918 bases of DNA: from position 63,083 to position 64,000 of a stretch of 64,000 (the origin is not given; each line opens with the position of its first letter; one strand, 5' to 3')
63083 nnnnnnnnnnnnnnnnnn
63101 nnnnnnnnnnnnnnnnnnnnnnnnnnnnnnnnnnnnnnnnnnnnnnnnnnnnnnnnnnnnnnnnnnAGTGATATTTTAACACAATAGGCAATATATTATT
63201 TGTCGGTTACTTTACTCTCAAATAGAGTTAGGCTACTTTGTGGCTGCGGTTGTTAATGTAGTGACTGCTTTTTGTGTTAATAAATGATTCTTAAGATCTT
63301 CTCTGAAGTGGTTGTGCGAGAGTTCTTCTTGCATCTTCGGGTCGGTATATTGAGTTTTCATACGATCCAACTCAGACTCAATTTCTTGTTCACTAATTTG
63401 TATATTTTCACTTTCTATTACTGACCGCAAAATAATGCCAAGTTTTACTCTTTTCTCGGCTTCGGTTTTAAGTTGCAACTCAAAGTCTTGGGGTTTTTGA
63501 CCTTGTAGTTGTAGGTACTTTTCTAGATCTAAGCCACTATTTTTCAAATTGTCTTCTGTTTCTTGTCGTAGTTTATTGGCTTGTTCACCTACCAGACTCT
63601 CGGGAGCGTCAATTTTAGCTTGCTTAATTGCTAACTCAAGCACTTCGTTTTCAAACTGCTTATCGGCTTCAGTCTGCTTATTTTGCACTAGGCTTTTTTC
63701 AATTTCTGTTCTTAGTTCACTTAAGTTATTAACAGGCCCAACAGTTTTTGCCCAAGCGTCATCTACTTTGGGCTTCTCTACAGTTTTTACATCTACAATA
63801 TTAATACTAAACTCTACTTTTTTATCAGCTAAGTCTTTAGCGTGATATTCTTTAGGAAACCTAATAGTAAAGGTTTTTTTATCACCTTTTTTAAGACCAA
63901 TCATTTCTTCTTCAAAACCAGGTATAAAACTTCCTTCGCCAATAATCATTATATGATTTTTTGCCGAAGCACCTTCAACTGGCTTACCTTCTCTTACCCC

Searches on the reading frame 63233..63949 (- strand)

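Call 44: search_protein_families(library=pfam, proteins=[window:63233-63949:-], max_evalue=0.001)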
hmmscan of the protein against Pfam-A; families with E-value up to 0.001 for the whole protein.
window:63233-63949:- (238 aa): 2 families
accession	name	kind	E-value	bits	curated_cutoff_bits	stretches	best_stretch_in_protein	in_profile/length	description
PF05698.19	Trigger_C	-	6.1e-33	114.6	22.7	1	76-232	2-160/162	Bacterial trigger factor protein (TF) C-terminus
PF00254.34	FKBP_C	-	8.2e-09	36.1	21.1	1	3-51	39-93/94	FKBP-type peptidyl-prolyl cis-trans isomerase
